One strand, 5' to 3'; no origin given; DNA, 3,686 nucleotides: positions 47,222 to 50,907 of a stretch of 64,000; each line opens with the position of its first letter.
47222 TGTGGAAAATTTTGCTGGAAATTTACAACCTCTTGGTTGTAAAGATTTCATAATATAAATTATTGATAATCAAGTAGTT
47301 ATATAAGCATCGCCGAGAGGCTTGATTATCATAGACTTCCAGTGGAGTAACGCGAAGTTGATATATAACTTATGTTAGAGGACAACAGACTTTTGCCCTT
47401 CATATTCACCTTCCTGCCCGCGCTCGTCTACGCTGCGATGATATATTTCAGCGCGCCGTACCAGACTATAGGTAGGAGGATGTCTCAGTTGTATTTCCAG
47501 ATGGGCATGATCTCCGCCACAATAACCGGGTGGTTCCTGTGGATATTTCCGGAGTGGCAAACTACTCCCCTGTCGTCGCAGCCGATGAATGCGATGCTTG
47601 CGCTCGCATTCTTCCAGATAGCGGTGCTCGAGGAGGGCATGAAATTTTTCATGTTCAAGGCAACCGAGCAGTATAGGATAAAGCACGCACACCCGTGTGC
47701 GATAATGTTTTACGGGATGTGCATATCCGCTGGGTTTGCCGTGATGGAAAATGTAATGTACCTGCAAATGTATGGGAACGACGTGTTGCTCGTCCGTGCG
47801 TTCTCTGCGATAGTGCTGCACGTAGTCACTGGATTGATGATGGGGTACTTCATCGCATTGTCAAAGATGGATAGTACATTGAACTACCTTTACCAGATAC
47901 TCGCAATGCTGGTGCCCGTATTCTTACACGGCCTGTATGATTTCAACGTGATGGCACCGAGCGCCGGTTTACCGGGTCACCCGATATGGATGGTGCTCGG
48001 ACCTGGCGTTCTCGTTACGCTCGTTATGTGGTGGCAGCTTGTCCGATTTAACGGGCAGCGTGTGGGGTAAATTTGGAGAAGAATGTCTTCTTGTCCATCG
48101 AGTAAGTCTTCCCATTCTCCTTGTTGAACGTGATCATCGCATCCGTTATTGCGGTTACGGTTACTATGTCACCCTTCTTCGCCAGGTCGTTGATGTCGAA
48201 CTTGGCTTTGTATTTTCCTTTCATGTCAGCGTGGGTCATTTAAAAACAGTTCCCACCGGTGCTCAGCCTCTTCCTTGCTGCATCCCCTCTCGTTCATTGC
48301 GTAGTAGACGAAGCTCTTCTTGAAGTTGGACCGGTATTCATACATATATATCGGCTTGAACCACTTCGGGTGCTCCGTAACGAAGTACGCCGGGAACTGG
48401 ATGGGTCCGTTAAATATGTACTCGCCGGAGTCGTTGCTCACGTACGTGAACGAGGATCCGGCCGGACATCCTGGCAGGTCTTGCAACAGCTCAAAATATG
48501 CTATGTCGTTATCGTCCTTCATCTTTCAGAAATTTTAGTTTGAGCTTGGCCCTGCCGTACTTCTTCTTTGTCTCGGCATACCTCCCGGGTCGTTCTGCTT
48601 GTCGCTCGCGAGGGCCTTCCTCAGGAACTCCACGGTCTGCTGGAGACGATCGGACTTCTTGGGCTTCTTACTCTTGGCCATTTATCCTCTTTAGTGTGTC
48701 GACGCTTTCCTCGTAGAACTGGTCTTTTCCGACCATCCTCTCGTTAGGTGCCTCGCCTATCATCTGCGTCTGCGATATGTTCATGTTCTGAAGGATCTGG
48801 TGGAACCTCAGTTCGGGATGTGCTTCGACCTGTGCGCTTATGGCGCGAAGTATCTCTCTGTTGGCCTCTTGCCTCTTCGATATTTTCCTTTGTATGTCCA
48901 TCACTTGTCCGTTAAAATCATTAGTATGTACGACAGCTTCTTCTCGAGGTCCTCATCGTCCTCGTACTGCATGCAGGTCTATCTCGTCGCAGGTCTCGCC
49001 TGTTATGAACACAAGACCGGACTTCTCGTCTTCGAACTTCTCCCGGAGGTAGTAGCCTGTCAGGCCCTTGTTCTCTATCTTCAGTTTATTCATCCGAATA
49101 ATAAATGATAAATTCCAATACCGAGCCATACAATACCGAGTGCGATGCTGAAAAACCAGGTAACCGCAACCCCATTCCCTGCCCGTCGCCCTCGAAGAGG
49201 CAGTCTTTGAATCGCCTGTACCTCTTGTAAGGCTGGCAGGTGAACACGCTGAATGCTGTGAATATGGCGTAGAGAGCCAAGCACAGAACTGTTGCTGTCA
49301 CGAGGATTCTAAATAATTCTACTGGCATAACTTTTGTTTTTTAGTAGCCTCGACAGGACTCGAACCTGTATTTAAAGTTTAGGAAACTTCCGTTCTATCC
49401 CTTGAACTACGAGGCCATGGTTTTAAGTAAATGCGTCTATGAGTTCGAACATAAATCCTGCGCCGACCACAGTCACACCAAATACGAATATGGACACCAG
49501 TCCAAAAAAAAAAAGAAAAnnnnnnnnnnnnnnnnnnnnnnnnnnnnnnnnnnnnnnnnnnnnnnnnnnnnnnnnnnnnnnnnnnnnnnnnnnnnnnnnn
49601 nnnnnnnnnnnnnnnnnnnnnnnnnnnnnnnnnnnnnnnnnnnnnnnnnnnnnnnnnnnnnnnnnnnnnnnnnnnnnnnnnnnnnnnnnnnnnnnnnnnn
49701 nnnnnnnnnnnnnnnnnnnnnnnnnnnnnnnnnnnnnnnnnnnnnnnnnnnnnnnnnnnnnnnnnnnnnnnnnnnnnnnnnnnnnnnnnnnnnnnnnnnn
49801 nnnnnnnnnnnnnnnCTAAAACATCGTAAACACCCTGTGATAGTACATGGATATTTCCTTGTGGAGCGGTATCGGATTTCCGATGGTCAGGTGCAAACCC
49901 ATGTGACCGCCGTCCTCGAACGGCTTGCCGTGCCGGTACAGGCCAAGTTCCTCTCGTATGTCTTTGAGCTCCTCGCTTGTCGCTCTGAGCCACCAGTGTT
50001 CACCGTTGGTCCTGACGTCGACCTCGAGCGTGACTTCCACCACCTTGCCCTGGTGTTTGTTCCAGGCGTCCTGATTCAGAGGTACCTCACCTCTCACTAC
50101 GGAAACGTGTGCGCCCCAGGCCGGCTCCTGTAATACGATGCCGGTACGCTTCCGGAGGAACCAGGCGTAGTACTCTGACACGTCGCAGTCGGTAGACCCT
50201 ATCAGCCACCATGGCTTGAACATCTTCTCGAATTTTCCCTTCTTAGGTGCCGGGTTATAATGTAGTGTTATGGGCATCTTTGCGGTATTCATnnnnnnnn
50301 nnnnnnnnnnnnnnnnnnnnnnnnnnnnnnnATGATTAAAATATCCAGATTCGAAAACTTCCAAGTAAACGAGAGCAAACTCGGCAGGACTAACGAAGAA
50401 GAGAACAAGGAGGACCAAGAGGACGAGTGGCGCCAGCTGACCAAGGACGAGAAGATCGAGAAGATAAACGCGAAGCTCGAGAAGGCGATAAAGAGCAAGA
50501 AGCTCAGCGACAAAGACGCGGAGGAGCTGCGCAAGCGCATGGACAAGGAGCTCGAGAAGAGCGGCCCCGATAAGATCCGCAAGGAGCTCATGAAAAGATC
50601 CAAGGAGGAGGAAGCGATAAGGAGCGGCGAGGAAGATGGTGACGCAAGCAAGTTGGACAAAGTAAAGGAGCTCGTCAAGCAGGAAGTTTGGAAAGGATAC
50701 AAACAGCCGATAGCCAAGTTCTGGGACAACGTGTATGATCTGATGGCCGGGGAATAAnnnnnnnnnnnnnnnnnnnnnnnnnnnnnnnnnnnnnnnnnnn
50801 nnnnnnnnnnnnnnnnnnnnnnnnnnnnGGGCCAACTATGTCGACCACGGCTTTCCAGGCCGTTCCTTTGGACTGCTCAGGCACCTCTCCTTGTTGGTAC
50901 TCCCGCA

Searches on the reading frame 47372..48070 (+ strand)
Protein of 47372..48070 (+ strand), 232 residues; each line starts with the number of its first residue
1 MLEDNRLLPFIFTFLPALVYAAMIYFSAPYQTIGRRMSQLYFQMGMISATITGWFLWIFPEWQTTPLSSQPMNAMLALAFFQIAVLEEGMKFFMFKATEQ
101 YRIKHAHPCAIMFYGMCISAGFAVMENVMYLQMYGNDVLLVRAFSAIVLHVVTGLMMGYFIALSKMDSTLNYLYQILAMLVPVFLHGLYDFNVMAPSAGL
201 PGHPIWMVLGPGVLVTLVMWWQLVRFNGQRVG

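Call 4: search_protein_families(library=pfam, proteins=[window:47372-48070:+], max_evalue=1)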
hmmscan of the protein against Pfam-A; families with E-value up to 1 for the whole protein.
window:47372-48070:+ (232 aa): 1 family
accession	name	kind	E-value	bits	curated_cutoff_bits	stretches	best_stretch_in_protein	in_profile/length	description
PF13367.11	PrsW-protease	-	3.4e-18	66.3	23.5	1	40-208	8-184/196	PrsW family intramembrane metalloprotease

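Call 5: search_protein_families(library=ncbifam, proteins=[window:47372-48070:+], max_evalue=1)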
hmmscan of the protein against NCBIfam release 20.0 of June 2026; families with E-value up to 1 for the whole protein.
window:47372-48070:+ (232 aa): 1 family
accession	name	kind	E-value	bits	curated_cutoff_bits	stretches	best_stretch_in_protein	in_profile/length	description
NF033739.1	intramemb_PrsW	equivalog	7.3e-21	74.8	225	1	68-195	55-183/210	glutamic-type intramembrane protease PrsW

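Call 6: search_protein_families(library=phrogs, proteins=[window:47372-48070:+], max_evalue=0.01)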
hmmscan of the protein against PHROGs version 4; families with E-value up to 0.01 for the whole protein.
window:47372-48070:+ (232 aa): 0 families

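Call 9: search_dna_similar(query=window:47372-48070:+, collection=phages, mode=protein, max_rows=30)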
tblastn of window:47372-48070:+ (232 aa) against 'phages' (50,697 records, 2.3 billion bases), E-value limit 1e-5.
Records with a match: 2; places in all: 2; records where one place covers at least 80% of the query: 1.
Best place of each record, by identity: <60% 2.
By first word of the organism name: uncultured 2.
By host as written in the record: - 2.
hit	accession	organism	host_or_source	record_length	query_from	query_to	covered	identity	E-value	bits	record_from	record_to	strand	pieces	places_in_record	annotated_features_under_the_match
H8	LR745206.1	uncultured phage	metagenomic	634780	7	193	81%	32.7%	2e-20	95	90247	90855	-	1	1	record has no annotation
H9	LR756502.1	uncultured phage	metagenomic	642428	14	193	78%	30.5%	2e-20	95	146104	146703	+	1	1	record has no annotation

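Call 16: find_homologous_proteins(query=window:47372-48070:+)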
Query window:47372-48070:+ (232 aa): 54 proteins with E <= 0.001 among 264 candidates.
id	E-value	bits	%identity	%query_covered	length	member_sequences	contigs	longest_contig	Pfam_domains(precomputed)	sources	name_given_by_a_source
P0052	3.8e-146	503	98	100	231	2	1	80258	PF13367.12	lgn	-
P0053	7.5e-122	423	81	100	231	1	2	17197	PF13367.12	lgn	-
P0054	1.9e-91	324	64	100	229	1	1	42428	PF13367.12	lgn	-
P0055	4.3e-85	303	62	100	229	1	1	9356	PF13367.12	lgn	-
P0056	1.6e-78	282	59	99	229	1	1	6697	PF13367.12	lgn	-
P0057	1.2e-74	269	55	97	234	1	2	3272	PF13367.12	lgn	-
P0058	1.6e-60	223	51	100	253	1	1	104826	PF13367.12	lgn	-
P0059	5.3e-50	188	43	99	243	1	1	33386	PF13367.12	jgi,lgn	jgi:RsiW-degrading membrane proteinase PrsW (M82 family)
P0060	5.4e-50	188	43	99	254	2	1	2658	PF13367.12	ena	-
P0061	3.2e-49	186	42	99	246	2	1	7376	PF13367.12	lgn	-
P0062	4.8e-49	185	41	99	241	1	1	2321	PF13367.12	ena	-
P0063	6.5e-49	185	43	99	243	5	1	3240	PF13367.12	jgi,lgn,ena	jgi:RsiW-degrading membrane proteinase PrsW (M82 family)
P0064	4.9e-48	182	44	96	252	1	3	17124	PF13367.12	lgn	-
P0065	5.9e-48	182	42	99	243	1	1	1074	PF13367.12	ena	-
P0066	1.4e-47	180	44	98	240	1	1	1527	PF13367.12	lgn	-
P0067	3.3e-47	179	48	83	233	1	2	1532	PF13367.12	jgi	jgi:protease PrsW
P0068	2.1e-46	177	41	99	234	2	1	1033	PF13367.12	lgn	-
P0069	2.7e-45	173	43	99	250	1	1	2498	PF13367.12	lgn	-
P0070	2.1e-44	170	43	86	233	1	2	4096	PF13367.12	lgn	-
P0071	1.0e-43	168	41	97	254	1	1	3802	PF13367.12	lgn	-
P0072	8.8e-41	158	40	97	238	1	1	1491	PF13367.12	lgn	-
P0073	1.1e-39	155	45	84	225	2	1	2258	PF13367.12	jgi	-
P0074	2.2e-39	154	41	91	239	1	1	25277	PF13367.12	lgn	-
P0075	7.3e-18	83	36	72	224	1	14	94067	PF13367.12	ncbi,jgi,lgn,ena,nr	ncbi:PrsW family glutamic-type intramembrane protease [Flavobacteriaceae bacterium]|jgi:protease Prs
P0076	9.2e-18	83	36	72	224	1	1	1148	PF13367.12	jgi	-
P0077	2.1e-17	82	30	93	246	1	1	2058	PF13367.12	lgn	-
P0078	3.5e-17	81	36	72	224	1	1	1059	PF13367.12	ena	-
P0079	1.5e-16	79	36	63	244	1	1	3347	PF13367.12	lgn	-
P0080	3.7e-14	71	36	63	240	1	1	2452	PF13367.12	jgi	jgi:protease PrsW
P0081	3.7e-14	71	31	65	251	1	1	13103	PF13367.12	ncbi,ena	-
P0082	2.9e-13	68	31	68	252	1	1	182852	PF13367.12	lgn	-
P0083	7.7e-13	67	34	56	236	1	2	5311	PF13367.12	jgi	jgi:RsiW-degrading membrane proteinase PrsW (M82 family)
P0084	1.1e-12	66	34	54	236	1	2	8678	PF13367.12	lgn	-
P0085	1.5e-12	66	36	49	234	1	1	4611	PF13367.12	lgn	-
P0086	1.8e-12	66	35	52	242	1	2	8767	PF13367.12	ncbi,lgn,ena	-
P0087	7.5e-12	64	34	69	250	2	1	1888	PF13367.12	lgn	-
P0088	8.5e-12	63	33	52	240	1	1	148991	PF13367.12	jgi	-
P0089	9.6e-12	63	35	49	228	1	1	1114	PF13367.12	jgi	jgi:protease PrsW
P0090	1.2e-11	63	35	49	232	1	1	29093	PF13367.12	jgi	jgi:protease PrsW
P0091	2.9e-11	62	35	49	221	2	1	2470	PF13367.12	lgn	-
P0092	5.2e-10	57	34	49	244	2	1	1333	PF13367.12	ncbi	-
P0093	2.8e-9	55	30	78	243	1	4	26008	PF13367.12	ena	-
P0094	3.5e-9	55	34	56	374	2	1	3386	PF13367.12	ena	-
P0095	1.2e-8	53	32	78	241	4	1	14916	PF13367.12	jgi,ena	jgi:RsiW-degrading membrane proteinase PrsW (M82 family)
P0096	2.5e-8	52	34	48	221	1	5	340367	PF13367.12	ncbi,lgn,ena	-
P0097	2.9e-8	52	32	56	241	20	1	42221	PF13367.12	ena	-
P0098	3.3e-8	52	33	50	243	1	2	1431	PF13367.12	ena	-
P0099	4.5e-8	51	35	56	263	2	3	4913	PF13367.12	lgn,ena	-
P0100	1.0e-6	47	30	56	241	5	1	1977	PF13367.12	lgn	-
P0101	2.3e-6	46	34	57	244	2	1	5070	PF13367.12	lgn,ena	-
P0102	1.2e-4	40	31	38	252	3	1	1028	PF13367.12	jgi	-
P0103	1.4e-4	40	31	38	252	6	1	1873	PF13367.12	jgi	jgi:RsiW-degrading membrane proteinase PrsW (M82 family)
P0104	2.0e-4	39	30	38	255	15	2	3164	PF13367.12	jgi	jgi:RsiW-degrading membrane proteinase PrsW (M82 family)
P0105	6.2e-4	38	27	71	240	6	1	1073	PF13367.12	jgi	jgi:RsiW-degrading membrane proteinase PrsW (M82 family)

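Call 18: find_encoding_contigs(protein=P0058, flank=10000, max_places=3)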
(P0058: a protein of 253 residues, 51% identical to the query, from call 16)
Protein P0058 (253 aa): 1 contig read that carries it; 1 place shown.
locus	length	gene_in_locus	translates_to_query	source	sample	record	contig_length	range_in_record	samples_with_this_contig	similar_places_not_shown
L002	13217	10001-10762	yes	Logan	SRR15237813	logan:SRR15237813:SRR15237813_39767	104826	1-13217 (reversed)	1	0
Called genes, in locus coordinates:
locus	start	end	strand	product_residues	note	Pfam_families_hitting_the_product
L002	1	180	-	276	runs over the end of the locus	-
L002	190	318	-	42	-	-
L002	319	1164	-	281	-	PF13793:Pribosyltran_N, PF00156:Pribosyltran, PF14572:Pribosyl_synth (weak)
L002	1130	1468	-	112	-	-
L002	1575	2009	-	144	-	PF10263:SprT-like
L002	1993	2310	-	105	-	-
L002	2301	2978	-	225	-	-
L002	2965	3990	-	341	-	-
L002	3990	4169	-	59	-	-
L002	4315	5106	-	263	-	-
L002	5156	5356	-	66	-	-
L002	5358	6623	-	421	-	PF00644:PARP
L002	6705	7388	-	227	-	PF01068:DNA_ligase_A_M (weak)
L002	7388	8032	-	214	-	-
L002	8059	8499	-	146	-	PF00692:dUTPase, PF22769:DCD (weak)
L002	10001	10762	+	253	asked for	PF13367:PrsW-protease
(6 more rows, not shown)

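Call 20: find_related_loci(query=window:47372-48070:+, collection=viral_contigs, flank=10000)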
Query window:47372-48070:+ (232 aa) in viral_contigs; peptide patterns used: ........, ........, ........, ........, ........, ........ (x = any residue, [..] = any of these).
1 stretches matched a pattern; 1 encode a relative of the query (tblastn E <= 1e-3); 1 distinct loci.
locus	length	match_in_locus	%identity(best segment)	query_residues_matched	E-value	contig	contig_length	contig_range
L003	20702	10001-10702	43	4-230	2e-55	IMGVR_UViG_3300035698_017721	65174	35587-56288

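Call 25: find_related_loci(query=A2, collection=viral_contigs, flank=10000)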
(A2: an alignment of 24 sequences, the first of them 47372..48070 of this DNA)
Query A2 (232 aa) in viral_contigs; peptide patterns used: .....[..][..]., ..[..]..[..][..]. (x = any residue, [..] = any of these).
72 stretches matched a pattern; 3 encode a relative of the query (tblastn E <= 1e-3); 3 distinct loci.
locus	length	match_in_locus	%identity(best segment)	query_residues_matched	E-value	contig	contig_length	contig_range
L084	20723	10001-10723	43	1-230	6e-59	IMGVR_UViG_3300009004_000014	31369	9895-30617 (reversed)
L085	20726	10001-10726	43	1-229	2e-57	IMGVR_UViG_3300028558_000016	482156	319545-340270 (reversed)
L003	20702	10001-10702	43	4-230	5e-55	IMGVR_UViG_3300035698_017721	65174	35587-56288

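Call 56: search_solved_structures(query=A2, max_evalue=1)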
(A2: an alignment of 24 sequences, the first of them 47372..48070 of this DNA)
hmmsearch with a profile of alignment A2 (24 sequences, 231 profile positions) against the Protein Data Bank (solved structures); distinct sequences matched with E-value up to 1: 0.

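Call 63: find_encoding_contigs(protein=P0075, flank=6000, max_places=4)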
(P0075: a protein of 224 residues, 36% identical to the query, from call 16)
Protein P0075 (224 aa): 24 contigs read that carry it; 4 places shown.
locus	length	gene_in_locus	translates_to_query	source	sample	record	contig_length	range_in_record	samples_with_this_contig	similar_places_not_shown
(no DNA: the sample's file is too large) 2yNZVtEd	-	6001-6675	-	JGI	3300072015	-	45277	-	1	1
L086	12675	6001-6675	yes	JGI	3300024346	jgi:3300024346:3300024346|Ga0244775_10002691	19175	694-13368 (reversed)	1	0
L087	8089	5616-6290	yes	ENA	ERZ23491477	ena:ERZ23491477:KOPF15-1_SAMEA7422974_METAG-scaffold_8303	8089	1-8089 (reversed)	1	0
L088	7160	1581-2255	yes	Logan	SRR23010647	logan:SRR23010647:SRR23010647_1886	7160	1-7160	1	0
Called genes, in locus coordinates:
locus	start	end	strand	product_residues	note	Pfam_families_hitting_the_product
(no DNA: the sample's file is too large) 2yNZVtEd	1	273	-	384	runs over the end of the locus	PF22020:RlmL_1st, PF02926:THUMP, PF01170:UPF0020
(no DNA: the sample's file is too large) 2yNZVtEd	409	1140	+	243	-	PF02353:CMAS (weak), PF03848:TehB, PF13489:Methyltransf_23, PF13847:Methyltransf_31, PF08241:Methyltransf_11, PF08242:Methyltransf_12 (weak), PF13649:Methyltransf_25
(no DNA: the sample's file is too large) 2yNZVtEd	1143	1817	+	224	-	PF02535:Zip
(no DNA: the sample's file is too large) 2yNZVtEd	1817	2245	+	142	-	PF14088:DUF4268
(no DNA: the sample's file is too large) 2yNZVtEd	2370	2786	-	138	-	PF07883:Cupin_2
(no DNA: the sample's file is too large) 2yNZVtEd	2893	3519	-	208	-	PF03006:HlyIII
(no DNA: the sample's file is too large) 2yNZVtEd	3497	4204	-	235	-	PF14127:DUF4294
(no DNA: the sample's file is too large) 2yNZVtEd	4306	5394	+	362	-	PF05343:Peptidase_M42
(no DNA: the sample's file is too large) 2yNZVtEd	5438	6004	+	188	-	PF00293:NUDIX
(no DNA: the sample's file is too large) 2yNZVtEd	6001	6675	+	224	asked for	PF13367:PrsW-protease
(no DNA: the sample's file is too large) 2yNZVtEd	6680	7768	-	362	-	PF04909:Amidohydro_2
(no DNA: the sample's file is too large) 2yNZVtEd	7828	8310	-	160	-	-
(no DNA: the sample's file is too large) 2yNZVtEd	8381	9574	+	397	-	PF06609:TRI12, PF07690:MFS_1, PF00083:Sugar_tr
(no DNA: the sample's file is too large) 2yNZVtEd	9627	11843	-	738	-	PF02225:PA (weak), PF04389:Peptidase_M28, PF04253:TFR_dimer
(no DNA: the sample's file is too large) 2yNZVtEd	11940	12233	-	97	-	-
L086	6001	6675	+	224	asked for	PF13367:PrsW-protease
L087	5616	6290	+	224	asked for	PF13367:PrsW-protease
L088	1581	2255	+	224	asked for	PF13367:PrsW-protease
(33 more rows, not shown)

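Call 69: find_related_loci(query=A5, collection=viral_contigs, flank=3000)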
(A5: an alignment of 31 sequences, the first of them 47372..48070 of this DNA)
Query A5 (232 aa) in viral_contigs; peptide patterns used: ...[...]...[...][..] (x = any residue, [..] = any of these).
38 stretches matched a pattern; 2 encode a relative of the query (tblastn E <= 1e-3); 2 distinct loci.
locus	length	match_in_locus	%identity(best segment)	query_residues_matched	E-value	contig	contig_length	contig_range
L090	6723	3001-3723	43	1-230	1e-59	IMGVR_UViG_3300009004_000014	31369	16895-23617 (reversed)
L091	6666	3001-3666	35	11-202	5e-32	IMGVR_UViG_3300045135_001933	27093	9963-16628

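Call 86: search_protein_families(library=padloc, proteins=[window:47372-48070:+], max_evalue=0.01)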
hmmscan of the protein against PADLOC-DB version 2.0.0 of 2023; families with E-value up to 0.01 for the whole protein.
window:47372-48070:+ (232 aa): 0 families

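Call 92: find_related_loci(query=A2, collection=genome_contigs, flank=6000)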
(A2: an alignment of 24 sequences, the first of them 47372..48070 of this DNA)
Query A2 (232 aa) in genome_contigs; peptide patterns used: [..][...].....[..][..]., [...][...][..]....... (x = any residue, [..] = any of these).
353 stretches matched a pattern; 286 encode a relative of the query (tblastn E <= 1e-3); the best 80 are kept; 80 distinct loci.
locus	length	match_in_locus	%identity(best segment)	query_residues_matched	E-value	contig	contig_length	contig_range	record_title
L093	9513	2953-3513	30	5-194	2e-22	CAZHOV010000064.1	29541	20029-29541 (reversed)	MAG TPA_asm: uncultured Saprospiraceae bacterium isolate SRP141376_co5_439 genome assembly, contig: NODE_3613_length_295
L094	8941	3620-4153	34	15-194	1e-19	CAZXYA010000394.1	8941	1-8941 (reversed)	MAG TPA_asm: uncultured Saprospiraceae bacterium isolate SRP065251_co1_7 genome assembly, contig: NODE_6459_length_8941_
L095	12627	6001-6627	28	16-230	2e-19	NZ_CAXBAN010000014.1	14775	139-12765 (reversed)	MAG: uncultured Planktosalinus sp. isolate ERR594396_concoct_71 ERZ2772542.1478, whole genome shotgun sequence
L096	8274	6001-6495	33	24-191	2e-18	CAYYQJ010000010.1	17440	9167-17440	MAG TPA_asm: uncultured Bacteroidales bacterium isolate binchicken_co2_385 genome assembly, contig: NODE_2231_length_174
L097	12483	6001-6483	29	66-230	2e-18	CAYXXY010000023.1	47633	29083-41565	MAG TPA_asm: uncultured Flavobacteriaceae bacterium isolate binchicken_co324_46 genome assembly, contig: NODE_331_length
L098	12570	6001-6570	32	3-194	3e-18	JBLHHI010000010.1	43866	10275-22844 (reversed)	MAG: Bacteroidia bacterium isolate 3300054976_154 Ga0535667_0000611, whole genome shotgun sequence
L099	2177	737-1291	34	5-191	2e-18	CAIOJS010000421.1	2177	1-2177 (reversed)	uncultured bacterium isolate AlinenLipids_bin-6511 genome assembly, contig: bin-6511:421/558, whole genome shotgun seque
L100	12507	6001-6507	30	63-229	4e-18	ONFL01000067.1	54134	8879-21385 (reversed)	uncultured Clostridiales bacterium isolate RUG254 genome assembly, contig: k87_25745859, whole genome shotgun sequence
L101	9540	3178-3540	36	79-197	6e-18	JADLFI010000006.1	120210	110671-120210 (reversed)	MAG: Bacteroidia bacterium isolate SJ364 c_000000281881, whole genome shotgun sequence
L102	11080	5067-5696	28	15-230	8e-18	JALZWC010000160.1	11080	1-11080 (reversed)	MAG: Saprospiraceae bacterium isolate g3_MAG_00014 g3_MAG_00014_000000000160, whole genome shotgun sequence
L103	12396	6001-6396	33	66-197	1e-17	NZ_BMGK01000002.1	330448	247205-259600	Planktosalinus lacus strain CGMCC 1.12924 sequence02, whole genome shotgun sequence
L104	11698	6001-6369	40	75-191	4e-17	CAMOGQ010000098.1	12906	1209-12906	MAG: uncultured Lachnospiraceae bacterium isolate SRR873608_bin.22_metaWRAP_v1.3_MAG genome assembly, contig: NODE_15122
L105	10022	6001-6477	32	68-230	4e-17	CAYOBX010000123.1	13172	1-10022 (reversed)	MAG TPA_asm: uncultured Saprospiraceae bacterium isolate SRP065251_co1_50 genome assembly, contig: NODE_3823_length_1317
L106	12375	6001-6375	34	68-191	7e-17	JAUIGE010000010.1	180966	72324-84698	MAG: Bacteroidia bacterium isolate Co_bin.136 NODE_869_length_180966_cov_2.840576, whole genome shotgun sequence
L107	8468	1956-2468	30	16-191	9e-17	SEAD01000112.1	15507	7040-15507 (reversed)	MAG: Chitinophagaceae bacterium isolate PMG_220 scaffold_5951, whole genome shotgun sequence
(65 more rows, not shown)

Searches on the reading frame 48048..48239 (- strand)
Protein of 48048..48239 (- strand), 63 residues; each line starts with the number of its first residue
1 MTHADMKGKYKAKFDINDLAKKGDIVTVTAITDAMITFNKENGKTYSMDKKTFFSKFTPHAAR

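Call 86: search_protein_families(library=padloc, proteins=[window:48048-48239:-], max_evalue=0.01)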
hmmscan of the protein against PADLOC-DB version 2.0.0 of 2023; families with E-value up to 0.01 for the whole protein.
window:48048-48239:- (63 aa): 0 families

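Call 91: search_protein_families(library=pfam, proteins=[window:48048-48239:-], max_evalue=0.1)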
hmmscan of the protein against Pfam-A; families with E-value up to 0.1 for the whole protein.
window:48048-48239:- (63 aa): 2 families
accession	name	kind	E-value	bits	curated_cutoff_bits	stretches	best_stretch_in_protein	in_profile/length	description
PF10618.14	Tail_tube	-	0.012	15.9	23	1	21-49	61-89/117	Phage tail tube protein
PF00572.24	Ribosomal_L13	-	0.027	15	23.8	1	6-50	24-66/119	Ribosomal protein L13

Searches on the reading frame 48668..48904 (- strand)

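Call 91: search_protein_families(library=pfam, proteins=[window:48668-48904:-], max_evalue=0.1)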
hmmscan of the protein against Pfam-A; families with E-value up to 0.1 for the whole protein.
window:48668-48904:- (78 aa): 1 family
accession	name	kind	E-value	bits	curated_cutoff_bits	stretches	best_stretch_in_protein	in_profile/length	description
PF18743.7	AHJR-like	-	0.012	15.5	26.1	1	9-44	62-97/123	REase_AHJR-like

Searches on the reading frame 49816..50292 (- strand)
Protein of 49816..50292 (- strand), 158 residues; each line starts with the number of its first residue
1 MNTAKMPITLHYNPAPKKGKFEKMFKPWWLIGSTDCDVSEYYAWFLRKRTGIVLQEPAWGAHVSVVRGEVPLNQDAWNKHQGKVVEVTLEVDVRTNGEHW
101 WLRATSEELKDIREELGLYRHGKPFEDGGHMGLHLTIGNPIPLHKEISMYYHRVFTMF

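Call 61: search_protein_families(library=phrogs, proteins=[window:49816-50292:-], max_evalue=0.001)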
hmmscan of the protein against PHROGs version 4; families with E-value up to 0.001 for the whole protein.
window:49816-50292:- (158 aa): 1 family
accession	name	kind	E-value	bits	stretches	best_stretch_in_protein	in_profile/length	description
phrog_12204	-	unknown function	2.9e-26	93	1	9-121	7-124/138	-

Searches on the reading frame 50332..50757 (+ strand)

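Call 61: search_protein_families(library=phrogs, proteins=[window:50332-50757:+], max_evalue=0.001)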
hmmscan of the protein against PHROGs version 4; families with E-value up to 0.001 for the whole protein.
window:50332-50757:+ (141 aa): 0 families

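Call 91: search_protein_families(library=pfam, proteins=[window:50332-50757:+], max_evalue=0.1)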
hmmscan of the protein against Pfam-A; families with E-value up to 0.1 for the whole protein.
window:50332-50757:+ (141 aa): 3 families
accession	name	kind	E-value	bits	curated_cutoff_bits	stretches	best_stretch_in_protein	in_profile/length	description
PF03477.21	ATP-cone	-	0.0078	17.2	25.8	1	42-101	15-73/88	ATP cone domain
PF12010.13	DUF3502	-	0.082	13.8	24.4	0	60-88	34-62/69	Domain of unknown function (DUF3502)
PF09950.15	Major_capside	-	0.09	12.5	26.8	0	12-55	84-126/251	Major capsid protein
